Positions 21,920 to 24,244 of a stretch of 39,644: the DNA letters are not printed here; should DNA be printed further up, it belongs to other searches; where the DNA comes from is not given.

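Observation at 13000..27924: Two-module YcaO/SagB RiPP-like gene cluster whose tailoring set I cannot place in a described RiPP class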

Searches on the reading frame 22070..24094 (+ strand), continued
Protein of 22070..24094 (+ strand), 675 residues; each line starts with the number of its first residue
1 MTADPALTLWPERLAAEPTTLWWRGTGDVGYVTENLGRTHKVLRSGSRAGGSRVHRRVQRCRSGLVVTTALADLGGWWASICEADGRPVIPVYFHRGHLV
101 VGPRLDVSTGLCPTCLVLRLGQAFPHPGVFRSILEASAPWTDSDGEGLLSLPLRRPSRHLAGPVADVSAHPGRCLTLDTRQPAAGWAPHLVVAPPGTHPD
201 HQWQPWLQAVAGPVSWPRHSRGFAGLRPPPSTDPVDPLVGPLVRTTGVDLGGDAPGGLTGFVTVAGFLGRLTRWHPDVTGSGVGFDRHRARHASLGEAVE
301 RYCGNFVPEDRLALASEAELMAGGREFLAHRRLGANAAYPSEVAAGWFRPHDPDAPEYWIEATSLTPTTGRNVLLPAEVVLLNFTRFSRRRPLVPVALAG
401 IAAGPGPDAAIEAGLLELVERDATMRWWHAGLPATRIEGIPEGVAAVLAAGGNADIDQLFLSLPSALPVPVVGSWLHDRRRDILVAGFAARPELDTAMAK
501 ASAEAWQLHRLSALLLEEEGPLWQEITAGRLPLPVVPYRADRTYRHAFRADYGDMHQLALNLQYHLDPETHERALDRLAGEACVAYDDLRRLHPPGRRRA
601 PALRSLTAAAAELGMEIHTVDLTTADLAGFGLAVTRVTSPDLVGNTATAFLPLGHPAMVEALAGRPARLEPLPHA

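Call 30: find_encoding_contigs(protein=P0009, flank=10000, max_places=2)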
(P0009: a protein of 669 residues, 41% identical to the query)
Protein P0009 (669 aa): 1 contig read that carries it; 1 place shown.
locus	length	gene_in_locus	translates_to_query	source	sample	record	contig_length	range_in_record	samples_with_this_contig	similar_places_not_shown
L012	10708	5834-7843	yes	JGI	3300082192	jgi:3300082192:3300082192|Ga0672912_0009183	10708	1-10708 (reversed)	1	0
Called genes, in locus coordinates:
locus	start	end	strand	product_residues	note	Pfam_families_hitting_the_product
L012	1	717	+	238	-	?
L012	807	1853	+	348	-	PF01075:Glyco_transf_9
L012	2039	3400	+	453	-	PF00145:DNA_methylase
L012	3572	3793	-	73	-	-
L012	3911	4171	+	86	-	-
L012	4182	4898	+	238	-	-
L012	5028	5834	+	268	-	PF00296:Bac_luciferase (faint)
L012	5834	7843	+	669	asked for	PF02624:YcaO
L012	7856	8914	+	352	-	PF00557:Peptidase_M24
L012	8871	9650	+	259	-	-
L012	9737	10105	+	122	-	PF13560:HTH_31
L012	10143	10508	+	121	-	PF00903:Glyoxalase, PF18029:Glyoxalase_6 (weak)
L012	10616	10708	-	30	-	?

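Call 31: find_encoding_contigs(protein=P0014, flank=10000, max_places=2)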
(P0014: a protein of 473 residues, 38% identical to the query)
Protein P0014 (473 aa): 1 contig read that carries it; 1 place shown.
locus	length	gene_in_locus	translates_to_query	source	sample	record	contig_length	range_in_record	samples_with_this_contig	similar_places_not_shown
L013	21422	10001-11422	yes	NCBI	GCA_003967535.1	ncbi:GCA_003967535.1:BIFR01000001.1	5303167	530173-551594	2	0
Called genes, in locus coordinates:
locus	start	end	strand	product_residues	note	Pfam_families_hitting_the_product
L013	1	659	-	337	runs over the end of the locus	PF13424:TPR_12 (faint), PF13431:TPR_17 (faint), PF00515:TPR_1 (weak), PF07719:TPR_2 (faint), PF13181:TPR_8 (faint), PF13371:TPR_9, PF00515:TPR_1 (weak), PF13414:TPR_11 (weak), +3 more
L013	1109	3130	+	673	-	-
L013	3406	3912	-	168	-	PF07690:MFS_1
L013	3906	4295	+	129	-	PF03050:DDE_Tnp_IS66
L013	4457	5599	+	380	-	PF06224:AlkZ-like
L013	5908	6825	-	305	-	PF01209:Ubie_methyltran, PF13489:Methyltransf_23, PF05148:Methyltransf_8, PF08241:Methyltransf_11, PF08242:Methyltransf_12, PF13649:Methyltransf_25, PF13847:Methyltransf_31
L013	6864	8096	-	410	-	PF05977:MFS_3, PF07690:MFS_1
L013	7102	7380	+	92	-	-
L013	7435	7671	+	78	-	-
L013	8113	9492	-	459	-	PF03781:FGE-sulfatase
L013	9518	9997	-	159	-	PF05721:PhyH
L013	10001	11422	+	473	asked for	PF02624:YcaO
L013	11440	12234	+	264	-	PF00557:Peptidase_M24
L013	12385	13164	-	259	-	PF01925:TauE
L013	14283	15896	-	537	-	PF07969:Amidohydro_3, PF01979:Amidohydro_1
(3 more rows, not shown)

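Call 39: search_solved_structures(query=window:22070-24094:+, max_evalue=0.001, show_alignments=2)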
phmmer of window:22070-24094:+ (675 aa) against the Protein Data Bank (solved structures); distinct sequences matched with E-value up to 0.001: 4.
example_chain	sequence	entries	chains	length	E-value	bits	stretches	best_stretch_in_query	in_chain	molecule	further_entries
6ci7_A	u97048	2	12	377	3e-05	25.7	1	346-551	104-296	YcaO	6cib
4bs9_A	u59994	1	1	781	3.2e-05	25.7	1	280-507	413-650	TRUD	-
4v1t_A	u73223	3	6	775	6.5e-05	24.6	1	280-507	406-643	LYND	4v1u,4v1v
7u58_A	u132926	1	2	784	9.6e-05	24.1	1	255-507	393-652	MusD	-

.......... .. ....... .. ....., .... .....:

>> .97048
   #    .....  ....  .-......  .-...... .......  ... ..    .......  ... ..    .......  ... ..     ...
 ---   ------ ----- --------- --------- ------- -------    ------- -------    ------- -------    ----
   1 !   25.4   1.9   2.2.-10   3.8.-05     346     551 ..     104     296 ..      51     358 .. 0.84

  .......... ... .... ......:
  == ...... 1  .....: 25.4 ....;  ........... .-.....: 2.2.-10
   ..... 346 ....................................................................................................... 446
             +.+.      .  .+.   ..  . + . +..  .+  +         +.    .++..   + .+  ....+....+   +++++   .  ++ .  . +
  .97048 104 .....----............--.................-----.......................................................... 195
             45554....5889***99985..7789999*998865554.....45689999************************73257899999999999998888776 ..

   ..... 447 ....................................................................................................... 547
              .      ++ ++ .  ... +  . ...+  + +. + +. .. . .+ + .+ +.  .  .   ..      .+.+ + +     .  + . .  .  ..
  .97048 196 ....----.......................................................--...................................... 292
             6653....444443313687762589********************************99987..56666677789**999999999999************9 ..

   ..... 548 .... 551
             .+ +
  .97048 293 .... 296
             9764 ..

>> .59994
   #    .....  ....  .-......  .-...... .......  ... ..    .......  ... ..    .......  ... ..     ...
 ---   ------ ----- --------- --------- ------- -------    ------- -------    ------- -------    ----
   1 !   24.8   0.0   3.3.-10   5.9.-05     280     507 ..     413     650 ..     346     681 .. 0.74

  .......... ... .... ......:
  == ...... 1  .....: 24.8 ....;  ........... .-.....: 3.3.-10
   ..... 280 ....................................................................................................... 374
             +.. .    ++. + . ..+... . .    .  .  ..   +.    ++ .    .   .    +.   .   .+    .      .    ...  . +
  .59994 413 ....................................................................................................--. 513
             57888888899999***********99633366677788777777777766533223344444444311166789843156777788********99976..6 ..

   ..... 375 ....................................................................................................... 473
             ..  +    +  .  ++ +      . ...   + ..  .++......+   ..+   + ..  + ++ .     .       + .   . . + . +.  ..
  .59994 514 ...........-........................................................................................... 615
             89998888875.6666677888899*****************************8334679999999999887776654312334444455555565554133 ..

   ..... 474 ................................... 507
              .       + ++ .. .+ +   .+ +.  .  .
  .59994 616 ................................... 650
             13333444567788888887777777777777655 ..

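Call 89: search_protein_families(library=pfam, proteins=[L001:4456-5343:+, L001:5344-7278:-, L001:7275-8336:-, L001:8211-9170:+, L001:13381-14118:+, L001:14204-15115:+, L001:15027-16073:+, L001:16067-17140:-, L001:17147-18160:-, L001:18932-20740:-], max_evalue=0.001)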
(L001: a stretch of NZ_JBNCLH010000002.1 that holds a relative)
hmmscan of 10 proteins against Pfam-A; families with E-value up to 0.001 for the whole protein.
L001:4456-5343:+ (295 aa): 8 families
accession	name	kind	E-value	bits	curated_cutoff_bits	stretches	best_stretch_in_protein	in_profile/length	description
PF01370.27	Epimerase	-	3.8e-47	161.2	20.9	1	4-228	2-240/240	NAD dependent epimerase/dehydratase family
PF16363.11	GDP_Man_Dehyd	-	1.8e-27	97.1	27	1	5-249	2-269/332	GDP-mannose 4,6 dehydratase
PF01073.25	3Beta_HSD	-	1.4e-15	57.5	22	1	4-220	1-231/280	3-beta hydroxysteroid dehydrogenase/isomerase family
PF04321.23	RmlD_sub_bind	-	1e-13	51.5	27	1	1-226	1-206/287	RmlD substrate binding domain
PF07993.18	NAD_binding_4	-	1.2e-09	38.1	20.1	1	54-211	81-256/258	Male sterility protein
PF13460.12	NAD_binding_10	-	7.6e-06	26.3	27.2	1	7-164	1-143/184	NAD(P)H-binding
PF02719.21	Polysacc_synt_2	-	0.00011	21.9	20.2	0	132-254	134-255/293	Polysaccharide biosynthesis protein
PF00106.31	adh_short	-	0.0005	20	26.6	0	4-34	4-34/195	short chain dehydrogenase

L001:5344-7278:- (644 aa): 4 families
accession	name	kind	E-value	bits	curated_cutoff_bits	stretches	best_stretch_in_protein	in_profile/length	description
PF19320.4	GlfT2_domain3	-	5.1e-58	196.5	27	1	449-643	1-195/197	Galactofuranosyltransferase-2, domain 3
PF17994.7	Glft2_N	-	1.1e-39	136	26.1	1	30-173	1-139/140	Galactofuranosyltransferase 2 N-terminal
PF13641.12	Glyco_tranf_2_3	-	1.6e-17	64.7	27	1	186-416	6-215/230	Glycosyltransferase like family 2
PF00535.33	Glycos_transf_2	-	1.3e-06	28.9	23.3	1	187-303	4-113/168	Glycosyl transferase family 2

L001:7275-8336:- (353 aa): 0 families

L001:8211-9170:+ (319 aa): 3 families
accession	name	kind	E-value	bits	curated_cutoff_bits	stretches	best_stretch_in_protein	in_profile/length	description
PF00535.33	Glycos_transf_2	-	4.7e-33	114.9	23.3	1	36-199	1-162/168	Glycosyl transferase family 2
PF13641.12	Glyco_tranf_2_3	-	4.7e-11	43.6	27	1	33-222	1-194/230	Glycosyltransferase like family 2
PF10111.15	Glyco_tranf_2_2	-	2.1e-09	37.7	27.3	1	36-249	1-224/276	Glycosyltransferase like family 2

L001:13381-14118:+ (245 aa): 0 families

L001:14204-15115:+ (303 aa): 0 families

L001:15027-16073:+ (348 aa): 1 family
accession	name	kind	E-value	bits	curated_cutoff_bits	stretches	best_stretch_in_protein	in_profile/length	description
PF08007.18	JmjC_2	-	1.1e-18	67.5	22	1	118-218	24-123/127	JmjC domain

L001:16067-17140:- (357 aa): 0 families

L001:17147-18160:- (337 aa): 1 family
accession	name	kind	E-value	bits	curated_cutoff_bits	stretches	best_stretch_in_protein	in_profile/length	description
PF13524.12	Glyco_trans_1_2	-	0.00045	20.6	25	1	215-330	31-142/144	Glycosyl transferase-like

L001:18932-20740:- (602 aa): 3 families
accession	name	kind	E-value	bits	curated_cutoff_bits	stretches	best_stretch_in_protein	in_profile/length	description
PF00005.33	ABC_tran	-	1e-23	84.9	25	1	366-520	2-137/137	ABC transporter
PF00664.28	ABC_membrane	-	5.6e-05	23.4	28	1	35-289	2-262/274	ABC transporter transmembrane region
PF02463.25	SMC_N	-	0.00017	21.5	40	0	491-561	137-209/220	RecF/RecN/SMC N terminal domain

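Call 96: search_dna_similar(query=window:22070-24094:+, collection=plasmids, mode=protein, max_rows=8, max_evalue=1e-20)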
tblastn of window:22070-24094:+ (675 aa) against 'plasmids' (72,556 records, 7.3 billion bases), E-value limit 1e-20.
Records with a match: 1; places in all: 1; records where one place covers at least 80% of the query: 0.
Best place of each record, by identity: <60% 1.
By first word of the organism name: Streptomyces 1.
By predicted mobility (MOB-suite, as given by PLSDB): non-mobilizable 1.
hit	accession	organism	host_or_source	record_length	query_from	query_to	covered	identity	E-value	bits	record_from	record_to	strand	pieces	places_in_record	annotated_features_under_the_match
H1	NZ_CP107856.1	Streptomyces sp. NBC_00503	-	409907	255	665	61%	30.6%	7e-27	125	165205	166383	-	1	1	YcaO-like family protein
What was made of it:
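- Tried and rejected: No module 2 (call 96).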

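Call 99: predict_structure(alignment_id=A7)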
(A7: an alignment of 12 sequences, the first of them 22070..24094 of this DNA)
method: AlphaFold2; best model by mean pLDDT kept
length: 675 residues; sequences in the alignment: 12
mean_pLDDT: 82.3   pTM: 0.86
mean pLDDT of the five models: 82.3, 81.7, 79.6, 73.0, 72.8
residues with pLDDT >= 90: 221; 70-90: 344; 50-70: 87; < 50: 23
segments of 3 or more residues with pLDDT < 50: 1-3, 219-228, 596-599, 646-649
pLDDT, mean of each block of 10 residues (from residue 1): 50 65 81 87 75 85 88 90 87 91 85 90 87 84 67 55 86 86 82 82 83 58 48 79 90 87 88 81 92 93 87 94 92 74 69 93 75 89 83 74 91 92 90 92 81 85 91 94 93 91 92 91 86 80 79 59 88 88 90 56 80 90 87 91 64 80 85 75
secondary structure, 60 per line:
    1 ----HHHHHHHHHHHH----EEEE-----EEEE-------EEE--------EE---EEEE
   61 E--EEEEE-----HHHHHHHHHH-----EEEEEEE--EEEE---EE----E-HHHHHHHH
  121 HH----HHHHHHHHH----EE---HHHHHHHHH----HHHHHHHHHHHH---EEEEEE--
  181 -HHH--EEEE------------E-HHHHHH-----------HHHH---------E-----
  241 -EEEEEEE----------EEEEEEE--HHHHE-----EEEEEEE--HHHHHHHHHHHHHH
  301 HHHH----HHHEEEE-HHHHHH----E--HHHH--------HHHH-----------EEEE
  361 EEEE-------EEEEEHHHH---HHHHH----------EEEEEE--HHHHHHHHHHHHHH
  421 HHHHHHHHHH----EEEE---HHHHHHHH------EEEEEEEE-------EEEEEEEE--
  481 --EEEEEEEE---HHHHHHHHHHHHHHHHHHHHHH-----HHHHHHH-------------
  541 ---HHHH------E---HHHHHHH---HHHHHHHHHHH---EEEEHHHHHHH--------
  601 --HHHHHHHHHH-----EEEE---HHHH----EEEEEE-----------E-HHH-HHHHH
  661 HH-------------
elements in order (helices of 4 or more, strands of 3 or more residues): H5-16 E21-24 E30-33 E41-43 E57-61 E64-68 H74-83 E89-95 E98-101 H113-122 H127-135 H145-153 H158-169 E173-178 E187-190 H205-210 H222-225 E242-248 E259-265 H268-271 E278-284 H287-304 E312-315 H317-322 H330-333 H342-345 E357-364 E372-376 H377-380 H384-388 E399-404 H407-430 E435-438 H442-449 E456-463 E471-478 E483-490 H494-515 H521-527 H544-547 H558-564 H568-578 E582-585 H586-592 H603-612 E618-621 H625-628 E633-638 H656-662

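Call 102: fold_search(model_id=the predicted structure, library=pdb)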
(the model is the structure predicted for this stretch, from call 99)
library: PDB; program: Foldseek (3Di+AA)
matches with E <= 10: 197; with E <= 0.001: 41
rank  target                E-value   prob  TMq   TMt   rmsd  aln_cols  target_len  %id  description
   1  4v1v_A                1.6e-19  1.00  0.53  0.48  10.1       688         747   16  Heterocyclase in complex with substrate and Cofactor (released 2015-01-14)
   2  4v1u_A                2.3e-19  1.00  0.56  0.52   9.8       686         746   17  Heterocyclase in complex with substrate and Cofactor (released 2015-01-14)
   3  7u58_A                5.2e-19  1.00  0.56  0.58   9.6       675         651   16  YcaO-mediated ATP-dependent peptidase activity in ribosomal peptide biosynthesis (released 2022-11-02)
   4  4v1u_B                7.7e-19  1.00  0.56  0.51   9.8       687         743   17  Heterocyclase in complex with substrate and Cofactor (released 2015-01-14)
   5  4v1t_A                2.8e-18  1.00  0.51  0.46   9.9       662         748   18  Heterocyclase in complex with substrate and Cofactor (released 2015-01-14)
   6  4v1t_B                3.1e-18  1.00  0.53  0.48   9.8       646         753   18  Heterocyclase in complex with substrate and Cofactor (released 2015-01-14)
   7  4v1v_B                3.6e-18  1.00  0.56  0.51   8.7       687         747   16  Heterocyclase in complex with substrate and Cofactor (released 2015-01-14)
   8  7u58_B                6.7e-18  1.00  0.55  0.57   7.5       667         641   15  YcaO-mediated ATP-dependent peptidase activity in ribosomal peptide biosynthesis (released 2022-11-02)
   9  4bs9                  3.8e-15  1.00  0.48  0.47  10.5       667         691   16  Structure of the heterocyclase TruD (released 2013-11-06)
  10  6ci7_F                1.4e-14  1.00  0.39  0.69   5.5       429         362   20  The structure of YcaO from Methanopyrus kandleri bound with AMPPCP and Mg2+ (released 2018-03-21)
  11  6ci7_A                2.1e-14  1.00  0.39  0.69   5.0       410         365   21  The structure of YcaO from Methanopyrus kandleri bound with AMPPCP and Mg2+ (released 2018-03-21)
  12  6cib_C                6.5e-14  1.00  0.38  0.68   4.9       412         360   21  The structure of YcaO from Methanopyrus kandleri bound with AMPPCP and Mg2+ (released 2018-03-21)
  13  6ci7_B                8.1e-14  1.00  0.40  0.70   4.6       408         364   20  The structure of YcaO from Methanopyrus kandleri bound with AMPPCP and Mg2+ (released 2018-03-21)
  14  6ci7_D                8.1e-14  1.00  0.39  0.69   5.2       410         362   20  The structure of YcaO from Methanopyrus kandleri bound with AMPPCP and Mg2+ (released 2018-03-21)
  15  6ci7_C                9.0e-14  1.00  0.38  0.68   4.9       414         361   20  The structure of YcaO from Methanopyrus kandleri bound with AMPPCP and Mg2+ (released 2018-03-21)
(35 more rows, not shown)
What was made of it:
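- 22070..24097 (+): G9: fused E1-like/RRE + YcaO enzyme. Full-length Foldseek matches to LynD, MusD and TruD (call 102).
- Closest known: Linear azol. Same: A fused E1-like/RRE + YcaO three-domain architecture (Foldseek probability 1.0 over about 680 columns, call 102).
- Checked: The fused E1-like domain is confirmed structurally (call 102).
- MusD (7u58) is among the top full-length structural matches (call 102). LynD and TruD match equally well (call 102).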

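Call 106: find_encoding_contigs(protein=P0010, flank=10000, max_places=2)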
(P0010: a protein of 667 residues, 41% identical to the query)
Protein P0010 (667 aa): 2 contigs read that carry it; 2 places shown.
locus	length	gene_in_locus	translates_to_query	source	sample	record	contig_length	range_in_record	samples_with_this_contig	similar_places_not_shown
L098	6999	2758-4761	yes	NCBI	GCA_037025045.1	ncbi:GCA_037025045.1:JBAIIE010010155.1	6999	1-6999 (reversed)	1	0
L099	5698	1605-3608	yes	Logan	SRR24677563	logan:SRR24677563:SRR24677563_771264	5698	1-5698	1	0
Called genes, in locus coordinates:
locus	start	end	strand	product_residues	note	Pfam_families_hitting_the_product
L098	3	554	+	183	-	?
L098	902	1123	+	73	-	-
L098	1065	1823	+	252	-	-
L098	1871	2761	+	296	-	-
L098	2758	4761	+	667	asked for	PF02624:YcaO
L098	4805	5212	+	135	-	-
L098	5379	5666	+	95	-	-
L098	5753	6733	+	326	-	PF00557:Peptidase_M24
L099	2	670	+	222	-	?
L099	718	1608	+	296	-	-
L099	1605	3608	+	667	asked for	PF02624:YcaO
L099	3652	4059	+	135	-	-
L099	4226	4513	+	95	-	-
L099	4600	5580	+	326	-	PF00557:Peptidase_M24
